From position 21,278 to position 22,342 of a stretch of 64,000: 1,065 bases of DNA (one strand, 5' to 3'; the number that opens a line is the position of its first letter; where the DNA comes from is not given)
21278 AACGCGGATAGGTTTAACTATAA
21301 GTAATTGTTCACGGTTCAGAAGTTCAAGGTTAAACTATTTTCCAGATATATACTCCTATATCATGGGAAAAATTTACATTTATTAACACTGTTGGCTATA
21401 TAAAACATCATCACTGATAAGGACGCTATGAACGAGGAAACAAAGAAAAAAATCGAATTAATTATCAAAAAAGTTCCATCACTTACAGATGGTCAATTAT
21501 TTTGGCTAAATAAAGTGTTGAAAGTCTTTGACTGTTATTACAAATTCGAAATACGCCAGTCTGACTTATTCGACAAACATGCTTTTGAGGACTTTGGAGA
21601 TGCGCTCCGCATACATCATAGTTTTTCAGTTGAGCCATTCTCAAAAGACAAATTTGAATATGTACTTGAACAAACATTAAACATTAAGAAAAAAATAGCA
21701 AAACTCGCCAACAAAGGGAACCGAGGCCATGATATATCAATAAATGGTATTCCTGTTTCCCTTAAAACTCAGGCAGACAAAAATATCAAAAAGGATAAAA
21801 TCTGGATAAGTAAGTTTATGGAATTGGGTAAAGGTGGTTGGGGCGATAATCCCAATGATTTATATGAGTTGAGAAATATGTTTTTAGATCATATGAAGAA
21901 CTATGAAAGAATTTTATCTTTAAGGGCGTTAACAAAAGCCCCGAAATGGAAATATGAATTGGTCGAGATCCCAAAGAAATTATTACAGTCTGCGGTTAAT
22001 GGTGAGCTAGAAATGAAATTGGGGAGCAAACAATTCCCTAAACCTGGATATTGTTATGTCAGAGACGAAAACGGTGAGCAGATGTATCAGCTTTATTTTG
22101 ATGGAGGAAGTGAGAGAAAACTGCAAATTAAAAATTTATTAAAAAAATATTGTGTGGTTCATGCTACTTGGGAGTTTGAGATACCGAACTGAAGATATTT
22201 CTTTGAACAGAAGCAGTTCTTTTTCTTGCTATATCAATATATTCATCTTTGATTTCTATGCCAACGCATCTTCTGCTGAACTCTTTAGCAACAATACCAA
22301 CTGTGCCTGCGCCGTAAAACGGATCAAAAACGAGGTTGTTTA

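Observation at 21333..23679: Type II R-M cassette bracketed by 58-nt direct repeats (insertion with long target duplication?)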

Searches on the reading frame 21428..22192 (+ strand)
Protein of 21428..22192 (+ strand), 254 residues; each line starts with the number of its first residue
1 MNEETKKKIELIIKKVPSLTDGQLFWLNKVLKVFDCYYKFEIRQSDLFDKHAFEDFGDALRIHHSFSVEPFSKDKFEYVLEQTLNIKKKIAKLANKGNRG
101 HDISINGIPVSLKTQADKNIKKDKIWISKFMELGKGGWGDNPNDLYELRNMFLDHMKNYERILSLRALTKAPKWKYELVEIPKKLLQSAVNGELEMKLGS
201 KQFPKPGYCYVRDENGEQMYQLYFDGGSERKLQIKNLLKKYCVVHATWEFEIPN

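Call 8: search_protein_families(library=pfam, proteins=[window:21428-22192:+], max_evalue=0.1)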
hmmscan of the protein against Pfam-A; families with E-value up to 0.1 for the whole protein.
window:21428-22192:+ (254 aa): 1 family
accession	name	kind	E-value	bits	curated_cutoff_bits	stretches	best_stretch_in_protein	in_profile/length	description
PF17411.7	SmaI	-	2.9e-81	272.9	27.3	1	43-250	33-240/240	Type II site-specific deoxyribonuclease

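Call 9: search_solved_structures(query=window:21428-22192:+, max_evalue=1)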
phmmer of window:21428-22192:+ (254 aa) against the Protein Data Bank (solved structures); distinct sequences matched with E-value up to 1: 2.
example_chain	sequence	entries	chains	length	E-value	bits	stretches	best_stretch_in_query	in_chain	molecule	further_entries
5hba_A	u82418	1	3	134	0.52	13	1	120-154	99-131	Uncharacterized protein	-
6cob_A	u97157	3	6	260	0.94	12.2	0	127-182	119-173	Alpha-hydroxynitrile lyase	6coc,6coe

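Call 14: find_encoding_contigs(protein=window:21428-22192:+, flank=6000, max_places=10)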
Protein window:21428-22192:+ (254 aa): 1 contig read that carries it; 1 place shown.
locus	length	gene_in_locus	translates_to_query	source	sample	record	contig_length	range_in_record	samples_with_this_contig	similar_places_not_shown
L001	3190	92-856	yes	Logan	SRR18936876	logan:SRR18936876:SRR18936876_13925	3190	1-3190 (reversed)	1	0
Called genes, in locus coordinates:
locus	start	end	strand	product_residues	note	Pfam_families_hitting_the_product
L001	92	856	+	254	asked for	PF17411:SmaI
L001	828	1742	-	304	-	PF01555:N6_N4_Mtase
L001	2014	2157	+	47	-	-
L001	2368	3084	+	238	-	PF10544:T5orf172 (weak), PF13455:MUG113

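Call 30: search_protein_families(library=ncbifam, proteins=[window:21428-22192:+], max_evalue=0.01)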
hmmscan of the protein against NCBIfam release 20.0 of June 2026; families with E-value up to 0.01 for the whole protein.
window:21428-22192:+ (254 aa): 0 families

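Call 38: find_homologous_proteins(query=window:21428-22192:+, max_evalue=1e-10)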
Query window:21428-22192:+ (254 aa): 2368 proteins with E <= 1e-10 among 4287 candidates; the best 120 are listed.
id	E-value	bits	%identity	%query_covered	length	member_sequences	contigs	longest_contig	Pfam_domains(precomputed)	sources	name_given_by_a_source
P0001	3.7e-167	572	99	100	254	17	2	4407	PF17411.7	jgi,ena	-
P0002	4.7e-166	569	97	100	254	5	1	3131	PF17411.7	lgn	-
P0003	5.6e-149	513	87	100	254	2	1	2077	PF17411.7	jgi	jgi:type II restriction enzyme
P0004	3.7e-148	510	85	100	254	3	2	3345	PF17411.7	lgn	-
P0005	1.1e-146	505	86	100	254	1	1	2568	PF17411.7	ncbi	-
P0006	1.8e-144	498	85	100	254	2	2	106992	PF17411.7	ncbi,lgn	-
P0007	2.6e-143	494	84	100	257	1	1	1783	PF17411.7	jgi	jgi:type II restriction enzyme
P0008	3.3e-142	490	83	99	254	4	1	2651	PF17411.7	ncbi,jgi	-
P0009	4.0e-142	490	81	100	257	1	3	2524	PF17411.7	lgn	-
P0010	1.4e-141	488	85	100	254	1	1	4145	PF17411.7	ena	-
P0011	5.1e-139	480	82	100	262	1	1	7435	PF17411.7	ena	-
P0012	3.4e-129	448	77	100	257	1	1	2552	PF17411.7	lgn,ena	-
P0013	2.0e-118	413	70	100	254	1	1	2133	PF17411.7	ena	-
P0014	2.7e-117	409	73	93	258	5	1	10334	PF17411.7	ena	-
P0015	7.0e-117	408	72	94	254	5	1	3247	PF17411.7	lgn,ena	-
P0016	1.2e-116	407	71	100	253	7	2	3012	PF17411.7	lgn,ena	-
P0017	2.1e-116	406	69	100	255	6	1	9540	PF17411.7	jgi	-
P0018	2.7e-116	406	71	100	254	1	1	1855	PF17411.7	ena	-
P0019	1.3e-115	403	71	100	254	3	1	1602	PF17411.7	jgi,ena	-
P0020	2.5e-114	399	67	99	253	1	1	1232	PF17411.7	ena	-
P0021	3.6e-114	399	66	100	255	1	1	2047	PF17411.7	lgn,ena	-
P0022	7.6e-114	398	70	100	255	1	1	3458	PF17411.7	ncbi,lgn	-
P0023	2.2e-113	396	67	97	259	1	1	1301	PF17411.7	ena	-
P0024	1.1e-112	394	66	100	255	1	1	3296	PF17411.7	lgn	-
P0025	1.9e-112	393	68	100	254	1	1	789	PF17411.7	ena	-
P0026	4.8e-112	392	66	99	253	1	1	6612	PF17411.7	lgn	-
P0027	5.7e-112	391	67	100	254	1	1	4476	PF17411.7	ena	-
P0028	1.5e-111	390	68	100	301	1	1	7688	PF17411.7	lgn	-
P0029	4.3e-111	389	64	100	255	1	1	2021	PF17411.7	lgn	-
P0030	5.4e-111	388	64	100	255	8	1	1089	PF17411.7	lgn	-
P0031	2.3e-110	386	65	100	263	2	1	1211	PF17411.7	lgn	-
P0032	2.3e-110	386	65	98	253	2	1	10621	PF17411.7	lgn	-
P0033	3.3e-110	386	66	100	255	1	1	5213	PF17411.7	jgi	-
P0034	4.1e-110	385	69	96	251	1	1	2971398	PF17411.7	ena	-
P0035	6.1e-110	385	67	96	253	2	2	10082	PF17411.7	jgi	jgi:type II restriction enzyme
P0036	7.8e-110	384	66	100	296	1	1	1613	PF17411.7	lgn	-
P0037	9.3e-110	384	66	100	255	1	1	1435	PF17411.7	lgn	-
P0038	1.7e-109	383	63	100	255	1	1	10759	PF17411.7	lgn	-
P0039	2.5e-109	383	63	100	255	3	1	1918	PF17411.7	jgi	jgi:type II restriction enzyme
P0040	2.6e-109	383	63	100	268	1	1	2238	PF17411.7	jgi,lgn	-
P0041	4.7e-109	382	64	100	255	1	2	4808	PF17411.7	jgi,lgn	-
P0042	5.8e-109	382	63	100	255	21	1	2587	PF17411.7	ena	-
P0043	8.3e-109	381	64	100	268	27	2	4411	PF17411.7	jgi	jgi:type II restriction enzyme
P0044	8.3e-109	381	64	100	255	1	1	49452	PF17411.7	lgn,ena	-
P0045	9.2e-109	381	66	100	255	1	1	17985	PF17411.7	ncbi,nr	ncbi:restriction endonuclease [Candidatus Nitromaritima sp. SCGC AAA799-C22]|nr:restriction endonucl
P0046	1.2e-108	381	63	100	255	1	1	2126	PF17411.7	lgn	-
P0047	1.6e-108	380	65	100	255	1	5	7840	PF17411.7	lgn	-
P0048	1.7e-108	380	67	98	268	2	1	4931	PF17411.7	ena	-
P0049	2.1e-108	380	64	100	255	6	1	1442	PF17411.7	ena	-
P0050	2.4e-108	380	64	100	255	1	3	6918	PF17411.7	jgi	-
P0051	2.7e-108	379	64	100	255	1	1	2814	PF17411.7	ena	-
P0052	1.2e-107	377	64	100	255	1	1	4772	PF17411.7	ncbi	-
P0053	1.7e-107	377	64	100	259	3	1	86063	PF17411.7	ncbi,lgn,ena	-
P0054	2.0e-107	377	64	100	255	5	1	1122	PF17411.7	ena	-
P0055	2.4e-107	376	66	100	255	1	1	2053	PF17411.7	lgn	-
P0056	2.4e-107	376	62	100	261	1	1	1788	PF17411.7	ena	-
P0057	2.6e-107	376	64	100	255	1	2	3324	PF17411.7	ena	-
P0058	2.7e-107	376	63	100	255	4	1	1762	PF17411.7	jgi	-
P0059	4.3e-107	375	62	100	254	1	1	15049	PF17411.7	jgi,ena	jgi:type II restriction enzyme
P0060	4.7e-107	375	64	98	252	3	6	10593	PF17411.7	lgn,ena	-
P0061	6.4e-107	375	63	100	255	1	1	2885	PF17411.7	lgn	-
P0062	1.1e-106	374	64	97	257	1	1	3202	PF17411.7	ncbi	-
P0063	1.3e-106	374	65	100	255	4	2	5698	PF17411.7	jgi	jgi:hypothetical protein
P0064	1.8e-106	373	66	97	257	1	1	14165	PF17411.7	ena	-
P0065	3.3e-106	373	64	100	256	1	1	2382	PF17411.7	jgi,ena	jgi:type II restriction enzyme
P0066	4.2e-106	372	63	100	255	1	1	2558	PF17411.7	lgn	-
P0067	4.5e-106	372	66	98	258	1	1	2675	PF17411.7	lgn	-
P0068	5.2e-106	372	62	100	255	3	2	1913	PF17411.7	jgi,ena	-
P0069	6.6e-106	372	64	100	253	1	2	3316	PF17411.7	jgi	jgi:hypothetical protein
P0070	6.8e-106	372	63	100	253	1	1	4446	PF17411.7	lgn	-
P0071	9.5e-106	371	62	100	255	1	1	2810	PF17411.7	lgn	-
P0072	1.4e-105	371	62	100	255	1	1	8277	PF17411.7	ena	-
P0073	1.4e-105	370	63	100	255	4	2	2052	PF17411.7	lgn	-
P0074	2.1e-105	370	63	100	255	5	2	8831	PF17411.7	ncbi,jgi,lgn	-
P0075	2.4e-105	370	63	100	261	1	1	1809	PF17411.7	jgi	-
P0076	2.5e-105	370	63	100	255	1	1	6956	PF17411.7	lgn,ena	-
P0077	2.7e-105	370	62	100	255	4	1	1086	PF17411.7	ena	-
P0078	2.7e-105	370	63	100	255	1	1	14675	PF17411.7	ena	-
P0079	3.0e-105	369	61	100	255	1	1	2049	PF17411.7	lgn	-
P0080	3.8e-105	369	64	100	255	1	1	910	PF17411.7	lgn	-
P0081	3.8e-105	369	62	100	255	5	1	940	PF17411.7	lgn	-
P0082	4.3e-105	369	63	98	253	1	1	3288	PF17411.7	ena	-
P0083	4.7e-105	369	63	100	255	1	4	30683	PF17411.7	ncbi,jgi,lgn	jgi:hypothetical protein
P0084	5.5e-105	369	63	100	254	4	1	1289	PF17411.7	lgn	-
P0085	7.2e-105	368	61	100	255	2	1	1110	PF17411.7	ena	-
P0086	7.5e-105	368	63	100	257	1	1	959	PF17411.7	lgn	-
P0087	7.5e-105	368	63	100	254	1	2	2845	PF17411.7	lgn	-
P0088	1.0e-104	368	62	100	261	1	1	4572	PF17411.7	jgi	jgi:hypothetical protein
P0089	1.5e-104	367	64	100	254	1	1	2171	PF17411.7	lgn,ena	-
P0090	1.7e-104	367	62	100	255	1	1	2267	PF17411.7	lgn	-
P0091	2.0e-104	367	64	100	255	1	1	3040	PF17411.7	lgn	-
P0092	3.2e-104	366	64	100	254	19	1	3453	PF17411.7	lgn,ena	-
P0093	5.1e-104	365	64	100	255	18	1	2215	PF17411.7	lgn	-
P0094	5.8e-104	365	62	100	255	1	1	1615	PF17411.7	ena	-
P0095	6.2e-104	365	62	100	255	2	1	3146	PF17411.7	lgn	-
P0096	8.8e-104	365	62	100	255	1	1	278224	PF17411.7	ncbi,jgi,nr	ncbi:MAG: restriction endonuclease [Gammaproteobacteria bacterium]|nr:restriction endonuclease [Gamm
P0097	9.4e-104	364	64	100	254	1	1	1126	PF17411.7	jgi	jgi:hypothetical protein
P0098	9.7e-104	364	63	99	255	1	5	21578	PF17411.7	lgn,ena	-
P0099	9.8e-104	364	61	100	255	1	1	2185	PF17411.7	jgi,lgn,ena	-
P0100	1.1e-103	364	66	98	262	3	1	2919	PF17411.7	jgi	-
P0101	1.3e-103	364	62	98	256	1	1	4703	PF17411.7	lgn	-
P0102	1.5e-103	364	64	100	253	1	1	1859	PF17411.7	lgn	-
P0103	1.7e-103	364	62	100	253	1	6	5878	PF17411.7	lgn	-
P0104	1.8e-103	364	62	100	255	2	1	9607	PF17411.7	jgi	jgi:type II restriction enzyme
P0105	2.3e-103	363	62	100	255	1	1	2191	PF17411.7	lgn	-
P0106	2.4e-103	363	61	99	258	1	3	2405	PF17411.7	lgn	-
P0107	2.6e-103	363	64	100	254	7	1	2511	PF17411.7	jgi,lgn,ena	-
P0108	2.8e-103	363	61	100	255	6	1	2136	PF17411.7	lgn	-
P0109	3.0e-103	363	62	100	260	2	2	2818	PF17411.7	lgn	-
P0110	3.2e-103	363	62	100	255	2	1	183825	PF17411.7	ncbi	ncbi:MAG: hypothetical protein ABW080_05415 [Candidatus Thiodiazotropha sp.]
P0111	3.8e-103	363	62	100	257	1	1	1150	PF17411.7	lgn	-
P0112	4.5e-103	362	61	100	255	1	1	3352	PF17411.7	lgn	-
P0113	6.6e-103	362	61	100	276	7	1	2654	PF17411.7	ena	-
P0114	7.0e-103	362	62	100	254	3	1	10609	PF17411.7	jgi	-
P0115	7.3e-103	362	62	100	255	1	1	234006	PF17411.7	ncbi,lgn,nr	ncbi:MAG: restriction endonuclease [Nitrospirae bacterium]|nr:restriction endonuclease [Nitrospirota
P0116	9.3e-103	361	60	100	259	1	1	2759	PF17411.7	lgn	-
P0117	1.1e-102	361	62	100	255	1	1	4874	PF17411.7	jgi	jgi:hypothetical protein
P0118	1.3e-102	361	61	100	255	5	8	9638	PF17411.7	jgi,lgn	jgi:type II restriction enzyme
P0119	1.3e-102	361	64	100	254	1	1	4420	PF17411.7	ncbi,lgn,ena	-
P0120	1.6e-102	360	62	100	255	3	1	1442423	PF17411.7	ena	-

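Call 39: find_encoding_contigs(protein=P0001, flank=6000, max_places=6)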
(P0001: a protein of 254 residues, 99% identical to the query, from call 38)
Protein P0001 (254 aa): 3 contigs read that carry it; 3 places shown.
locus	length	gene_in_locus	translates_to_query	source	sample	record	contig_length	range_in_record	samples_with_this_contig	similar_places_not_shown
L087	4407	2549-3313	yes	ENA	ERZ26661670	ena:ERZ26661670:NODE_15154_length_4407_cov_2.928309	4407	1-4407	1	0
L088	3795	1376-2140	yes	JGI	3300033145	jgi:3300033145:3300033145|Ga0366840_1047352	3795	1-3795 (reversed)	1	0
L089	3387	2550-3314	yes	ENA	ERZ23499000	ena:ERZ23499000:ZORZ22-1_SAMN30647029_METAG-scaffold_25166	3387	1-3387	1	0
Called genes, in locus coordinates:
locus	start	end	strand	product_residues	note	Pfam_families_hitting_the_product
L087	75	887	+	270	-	PF10137:CAP12-PCTIR_TIR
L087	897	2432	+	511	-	-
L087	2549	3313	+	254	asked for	PF17411:SmaI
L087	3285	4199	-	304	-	PF01555:N6_N4_Mtase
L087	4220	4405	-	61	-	?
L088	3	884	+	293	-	?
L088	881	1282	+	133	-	-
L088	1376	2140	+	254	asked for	PF17411:SmaI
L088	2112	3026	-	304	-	PF01555:N6_N4_Mtase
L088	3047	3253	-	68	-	PF12728:HTH_17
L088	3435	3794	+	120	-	?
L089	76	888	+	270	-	PF10137:CAP12-PCTIR_TIR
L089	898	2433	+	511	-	-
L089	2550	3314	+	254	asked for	PF17411:SmaI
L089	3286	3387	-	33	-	?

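Call 40: find_encoding_contigs(protein=P0002, flank=6000, max_places=6)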
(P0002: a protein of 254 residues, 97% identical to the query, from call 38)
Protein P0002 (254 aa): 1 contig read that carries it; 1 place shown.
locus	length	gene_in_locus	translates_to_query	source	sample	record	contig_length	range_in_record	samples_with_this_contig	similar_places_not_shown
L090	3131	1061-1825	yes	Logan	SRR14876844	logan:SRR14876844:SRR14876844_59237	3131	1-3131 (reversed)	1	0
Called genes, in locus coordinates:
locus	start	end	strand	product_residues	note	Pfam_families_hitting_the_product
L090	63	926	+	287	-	-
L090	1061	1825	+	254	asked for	PF17411:SmaI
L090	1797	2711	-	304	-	PF01555:N6_N4_Mtase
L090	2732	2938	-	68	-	PF12728:HTH_17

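Call 41: find_encoding_contigs(protein=P0006, flank=8000, max_places=6)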
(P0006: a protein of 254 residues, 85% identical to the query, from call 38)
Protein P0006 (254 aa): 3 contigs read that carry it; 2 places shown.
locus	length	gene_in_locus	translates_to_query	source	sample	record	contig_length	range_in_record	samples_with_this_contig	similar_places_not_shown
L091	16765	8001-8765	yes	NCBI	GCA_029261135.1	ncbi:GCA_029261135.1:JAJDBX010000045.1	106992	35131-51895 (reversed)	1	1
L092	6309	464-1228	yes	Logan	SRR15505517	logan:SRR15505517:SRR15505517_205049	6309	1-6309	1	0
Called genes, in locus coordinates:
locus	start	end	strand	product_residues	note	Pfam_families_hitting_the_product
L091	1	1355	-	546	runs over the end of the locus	-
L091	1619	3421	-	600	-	PF04851:ResIII (weak), PF00270:DEAD, PF00271:Helicase_C, PF25399:DeaD_dimer, PF03880:DbpA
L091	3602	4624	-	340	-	PF01008:IF-2B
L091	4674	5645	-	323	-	PF00365:PFK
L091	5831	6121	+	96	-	-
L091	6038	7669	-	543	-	PF03092:BT1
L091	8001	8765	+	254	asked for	PF17411:SmaI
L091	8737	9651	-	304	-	PF01555:N6_N4_Mtase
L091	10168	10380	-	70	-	-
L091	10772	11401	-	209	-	PF10092:DUF2330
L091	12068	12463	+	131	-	-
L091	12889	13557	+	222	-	PF01464:SLT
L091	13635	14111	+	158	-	PF07238:PilZ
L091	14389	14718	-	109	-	PF00023:Ank (faint), PF13637:Ank_4 (weak)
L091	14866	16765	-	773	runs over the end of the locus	-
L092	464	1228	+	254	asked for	PF17411:SmaI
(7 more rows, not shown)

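Call 47: search_protein_families(library=pfam, proteins=[L087:75-887:+, L087:897-2432:+, L088:881-1282:+, L090:63-926:+], max_evalue=0.001)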
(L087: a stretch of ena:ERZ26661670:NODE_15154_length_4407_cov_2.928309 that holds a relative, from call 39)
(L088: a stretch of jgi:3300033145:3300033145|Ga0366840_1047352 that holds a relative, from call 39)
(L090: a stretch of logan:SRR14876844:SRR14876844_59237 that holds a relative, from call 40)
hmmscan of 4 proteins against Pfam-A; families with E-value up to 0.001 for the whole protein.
L087:75-887:+ (270 aa): 1 family
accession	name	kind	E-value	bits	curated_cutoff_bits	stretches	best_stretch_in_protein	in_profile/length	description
PF10137.14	CAP12-PCTIR_TIR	-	4e-40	137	24.7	1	127-244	1-118/119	CAP12/Pycsar effector protein, TIR domain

L087:897-2432:+ (511 aa): 2 families
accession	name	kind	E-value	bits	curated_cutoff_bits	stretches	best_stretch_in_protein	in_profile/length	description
PF00515.34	TPR_1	-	8.1e-05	22.7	27.8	0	397-424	7-34/34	Tetratricopeptide repeat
PF13424.12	TPR_12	-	0.00015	22.3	30.1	0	397-461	9-74/77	Tetratricopeptide repeat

L088:881-1282:+ (133 aa): 0 families

L090:63-926:+ (287 aa): 0 families

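Call 73: search_protein_families(library=padloc, proteins=[window:21428-22192:+, L087:75-887:+, L087:897-2432:+], max_evalue=0.001)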
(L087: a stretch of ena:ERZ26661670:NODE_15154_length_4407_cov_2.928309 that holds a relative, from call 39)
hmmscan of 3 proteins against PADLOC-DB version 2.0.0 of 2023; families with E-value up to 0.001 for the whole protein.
window:21428-22192:+ (254 aa): 1 family
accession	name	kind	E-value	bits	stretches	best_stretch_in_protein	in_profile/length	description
PDLC03562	REase_II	-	5.1e-109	361.5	1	1-253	4-259/261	Type II restriction enzyme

L087:75-887:+ (270 aa): 9 families
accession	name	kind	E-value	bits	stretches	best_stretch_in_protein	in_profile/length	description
PDLC05007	PDC-S35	-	5.2e-78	260.5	1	81-269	91-277/278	-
PDLC05005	PDC-S35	-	2e-75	251.9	1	26-269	9-262/264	-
PDLC05004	PDC-S35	-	7.8e-69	230.2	1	85-269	79-264/265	-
PDLC05006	PDC-S35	-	4.6e-53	178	1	117-269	74-231/231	-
PDLC05003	PDC-S35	-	1.4e-47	160.4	1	117-269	81-240/245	-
PDLC00731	Effector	-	8.6e-13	45.9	1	121-258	150-288/306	TIR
PDLC00729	Effector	-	3.3e-12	44.5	1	172-256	53-133/310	TIR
PDLC00732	Effector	-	6.9e-10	36.3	1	123-250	148-278/301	TIR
PDLC02371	PycTIR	-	5.4e-09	33.8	1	120-252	146-268/288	-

L087:897-2432:+ (511 aa): 0 families
